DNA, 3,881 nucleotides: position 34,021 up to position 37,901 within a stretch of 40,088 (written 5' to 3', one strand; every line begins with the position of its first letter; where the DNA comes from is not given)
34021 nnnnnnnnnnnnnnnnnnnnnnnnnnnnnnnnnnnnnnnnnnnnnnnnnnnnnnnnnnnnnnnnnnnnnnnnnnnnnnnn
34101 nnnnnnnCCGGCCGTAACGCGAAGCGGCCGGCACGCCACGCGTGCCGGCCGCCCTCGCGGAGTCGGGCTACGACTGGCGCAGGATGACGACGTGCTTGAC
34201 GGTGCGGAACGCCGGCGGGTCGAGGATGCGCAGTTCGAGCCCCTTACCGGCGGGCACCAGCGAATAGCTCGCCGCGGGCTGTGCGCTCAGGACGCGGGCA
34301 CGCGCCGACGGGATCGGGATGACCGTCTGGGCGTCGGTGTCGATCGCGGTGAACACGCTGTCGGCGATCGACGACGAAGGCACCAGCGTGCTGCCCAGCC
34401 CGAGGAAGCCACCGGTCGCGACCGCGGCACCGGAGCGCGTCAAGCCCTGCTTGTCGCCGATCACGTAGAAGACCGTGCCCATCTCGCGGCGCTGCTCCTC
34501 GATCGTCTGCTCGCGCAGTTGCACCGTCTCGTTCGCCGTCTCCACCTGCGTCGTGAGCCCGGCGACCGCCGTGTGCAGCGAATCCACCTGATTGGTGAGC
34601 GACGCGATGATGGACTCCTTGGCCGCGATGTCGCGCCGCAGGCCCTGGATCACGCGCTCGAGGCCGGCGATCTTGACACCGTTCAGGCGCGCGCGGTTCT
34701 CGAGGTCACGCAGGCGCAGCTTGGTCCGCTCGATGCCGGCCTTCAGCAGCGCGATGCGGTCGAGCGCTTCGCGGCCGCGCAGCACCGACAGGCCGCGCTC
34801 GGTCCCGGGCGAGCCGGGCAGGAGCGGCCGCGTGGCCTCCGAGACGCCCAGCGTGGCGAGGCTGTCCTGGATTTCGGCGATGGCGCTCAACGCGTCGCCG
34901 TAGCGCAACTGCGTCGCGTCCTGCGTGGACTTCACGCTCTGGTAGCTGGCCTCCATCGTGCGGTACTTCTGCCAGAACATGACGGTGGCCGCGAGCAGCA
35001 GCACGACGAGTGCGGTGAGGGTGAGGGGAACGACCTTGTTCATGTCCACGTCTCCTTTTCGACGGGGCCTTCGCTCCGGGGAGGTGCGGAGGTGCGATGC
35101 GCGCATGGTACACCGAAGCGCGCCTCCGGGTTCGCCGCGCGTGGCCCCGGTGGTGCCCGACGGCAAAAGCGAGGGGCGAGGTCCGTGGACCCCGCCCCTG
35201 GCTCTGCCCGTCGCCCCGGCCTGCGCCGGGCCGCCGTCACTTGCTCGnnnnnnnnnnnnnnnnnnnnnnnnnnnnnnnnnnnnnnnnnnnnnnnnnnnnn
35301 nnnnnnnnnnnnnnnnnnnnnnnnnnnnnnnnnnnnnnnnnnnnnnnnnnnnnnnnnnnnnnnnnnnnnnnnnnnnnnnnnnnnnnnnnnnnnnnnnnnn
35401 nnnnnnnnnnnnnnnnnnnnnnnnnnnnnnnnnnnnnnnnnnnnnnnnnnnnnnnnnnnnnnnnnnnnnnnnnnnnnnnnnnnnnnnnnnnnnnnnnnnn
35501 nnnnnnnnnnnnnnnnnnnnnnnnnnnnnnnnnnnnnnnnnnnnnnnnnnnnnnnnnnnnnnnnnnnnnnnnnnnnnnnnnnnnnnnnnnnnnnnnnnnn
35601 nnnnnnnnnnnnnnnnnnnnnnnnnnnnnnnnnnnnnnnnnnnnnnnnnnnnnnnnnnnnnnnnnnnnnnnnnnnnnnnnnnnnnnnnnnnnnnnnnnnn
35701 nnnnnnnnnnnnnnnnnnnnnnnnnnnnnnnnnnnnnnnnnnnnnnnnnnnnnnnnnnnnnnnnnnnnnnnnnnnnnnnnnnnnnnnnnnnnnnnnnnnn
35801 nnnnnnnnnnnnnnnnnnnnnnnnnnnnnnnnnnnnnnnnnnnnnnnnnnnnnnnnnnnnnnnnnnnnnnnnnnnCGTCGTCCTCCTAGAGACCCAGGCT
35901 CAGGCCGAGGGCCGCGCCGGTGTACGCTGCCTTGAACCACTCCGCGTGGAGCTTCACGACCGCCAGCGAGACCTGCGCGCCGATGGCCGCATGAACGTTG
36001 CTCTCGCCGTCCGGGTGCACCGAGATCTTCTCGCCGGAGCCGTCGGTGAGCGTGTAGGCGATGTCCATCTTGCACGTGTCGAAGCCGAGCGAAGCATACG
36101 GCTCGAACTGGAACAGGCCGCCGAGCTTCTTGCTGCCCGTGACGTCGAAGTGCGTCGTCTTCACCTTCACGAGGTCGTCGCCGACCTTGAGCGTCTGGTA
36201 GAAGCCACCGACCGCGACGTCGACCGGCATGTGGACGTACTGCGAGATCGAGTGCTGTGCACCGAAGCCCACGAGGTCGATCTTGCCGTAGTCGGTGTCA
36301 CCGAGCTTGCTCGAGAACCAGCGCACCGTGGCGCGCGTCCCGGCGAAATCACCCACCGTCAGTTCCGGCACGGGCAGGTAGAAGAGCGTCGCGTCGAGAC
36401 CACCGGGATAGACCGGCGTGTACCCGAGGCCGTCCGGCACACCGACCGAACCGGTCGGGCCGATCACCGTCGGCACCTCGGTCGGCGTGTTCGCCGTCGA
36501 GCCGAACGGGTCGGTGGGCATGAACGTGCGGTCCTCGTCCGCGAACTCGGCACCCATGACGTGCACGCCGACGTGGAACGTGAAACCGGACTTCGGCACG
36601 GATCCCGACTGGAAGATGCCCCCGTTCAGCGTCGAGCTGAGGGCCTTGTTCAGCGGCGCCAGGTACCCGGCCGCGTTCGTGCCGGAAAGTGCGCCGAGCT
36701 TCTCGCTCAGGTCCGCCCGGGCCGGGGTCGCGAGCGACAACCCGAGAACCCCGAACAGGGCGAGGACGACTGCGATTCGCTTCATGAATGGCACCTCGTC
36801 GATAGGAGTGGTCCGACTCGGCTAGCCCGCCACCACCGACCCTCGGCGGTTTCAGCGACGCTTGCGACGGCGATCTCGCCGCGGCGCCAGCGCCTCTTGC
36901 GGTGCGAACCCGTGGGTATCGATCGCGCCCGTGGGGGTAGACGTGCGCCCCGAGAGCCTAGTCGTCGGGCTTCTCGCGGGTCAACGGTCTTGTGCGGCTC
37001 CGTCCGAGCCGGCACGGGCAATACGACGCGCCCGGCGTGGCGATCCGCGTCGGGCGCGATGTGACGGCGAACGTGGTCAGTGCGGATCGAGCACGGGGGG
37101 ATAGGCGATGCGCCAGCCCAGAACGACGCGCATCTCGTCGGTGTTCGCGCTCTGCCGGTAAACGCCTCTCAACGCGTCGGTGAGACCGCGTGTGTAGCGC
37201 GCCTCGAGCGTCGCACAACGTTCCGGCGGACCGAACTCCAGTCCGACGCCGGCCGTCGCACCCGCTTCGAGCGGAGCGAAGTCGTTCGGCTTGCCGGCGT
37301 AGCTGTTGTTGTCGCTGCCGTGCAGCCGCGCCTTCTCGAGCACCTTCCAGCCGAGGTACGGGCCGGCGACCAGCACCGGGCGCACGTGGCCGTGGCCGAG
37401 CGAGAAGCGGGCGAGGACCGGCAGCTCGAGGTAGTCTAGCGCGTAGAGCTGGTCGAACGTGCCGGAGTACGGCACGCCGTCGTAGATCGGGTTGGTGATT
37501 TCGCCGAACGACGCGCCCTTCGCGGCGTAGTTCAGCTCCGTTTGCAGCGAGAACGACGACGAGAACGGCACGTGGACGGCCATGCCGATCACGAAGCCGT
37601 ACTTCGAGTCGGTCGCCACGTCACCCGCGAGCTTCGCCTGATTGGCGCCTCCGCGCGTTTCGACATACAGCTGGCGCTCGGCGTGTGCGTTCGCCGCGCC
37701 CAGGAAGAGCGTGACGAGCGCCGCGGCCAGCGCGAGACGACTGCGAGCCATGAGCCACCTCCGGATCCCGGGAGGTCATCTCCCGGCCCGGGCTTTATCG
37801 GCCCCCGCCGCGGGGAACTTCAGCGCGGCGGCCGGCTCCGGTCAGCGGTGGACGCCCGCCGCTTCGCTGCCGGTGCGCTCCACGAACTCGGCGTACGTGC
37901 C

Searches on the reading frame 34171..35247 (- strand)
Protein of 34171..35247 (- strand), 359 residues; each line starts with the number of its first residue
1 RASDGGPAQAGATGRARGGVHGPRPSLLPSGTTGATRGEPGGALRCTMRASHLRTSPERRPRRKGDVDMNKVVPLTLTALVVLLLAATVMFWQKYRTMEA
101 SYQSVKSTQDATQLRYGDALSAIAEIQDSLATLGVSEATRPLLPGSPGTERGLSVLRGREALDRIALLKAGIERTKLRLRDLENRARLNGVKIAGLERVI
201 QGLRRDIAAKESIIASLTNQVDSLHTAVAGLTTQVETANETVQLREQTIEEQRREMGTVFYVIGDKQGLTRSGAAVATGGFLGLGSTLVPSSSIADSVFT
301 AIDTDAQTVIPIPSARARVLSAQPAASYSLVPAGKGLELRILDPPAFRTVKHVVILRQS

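Call 15: search_protein_families(library=pfam, proteins=[window:34171-35247:-], max_evalue=0.001)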
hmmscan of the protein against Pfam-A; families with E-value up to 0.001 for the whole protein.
window:34171-35247:- (359 aa): 0 families

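Call 63: search_protein_families(library=pfam, proteins=[window:34171-35166:-], max_evalue=0.01)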
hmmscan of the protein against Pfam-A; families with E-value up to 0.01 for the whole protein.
window:34171-35166:- (332 aa): 1 family
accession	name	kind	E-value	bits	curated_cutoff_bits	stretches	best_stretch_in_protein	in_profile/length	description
PF11559.13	ADIP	-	0.0051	17.3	34.3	1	169-229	57-117/151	Afadin- and alpha -actinin-Binding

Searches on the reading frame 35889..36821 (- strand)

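Call 15: search_protein_families(library=pfam, proteins=[window:35889-36821:-], max_evalue=0.001)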
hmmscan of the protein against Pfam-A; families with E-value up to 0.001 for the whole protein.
window:35889-36821:- (311 aa): 1 family
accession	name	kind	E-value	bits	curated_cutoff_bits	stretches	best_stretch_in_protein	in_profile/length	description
PF20230.4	DUF6588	-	2e-34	119.7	27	1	13-310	1-318/319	Family of unknown function (DUF6588)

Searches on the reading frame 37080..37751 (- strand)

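Call 63: search_protein_families(library=pfam, proteins=[window:37080-37751:-], max_evalue=0.01)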
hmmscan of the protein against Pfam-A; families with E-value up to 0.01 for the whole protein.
window:37080-37751:- (224 aa): 2 families
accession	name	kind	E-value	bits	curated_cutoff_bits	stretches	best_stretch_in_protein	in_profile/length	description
PF13568.12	OMP_b-brl_2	-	1.3e-20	74.6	27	1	26-194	7-174/175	Outer membrane protein beta-barrel domain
PF13505.12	OMP_b-brl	-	7.9e-09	36.4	28.7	1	10-213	2-173/175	Outer membrane protein beta-barrel domain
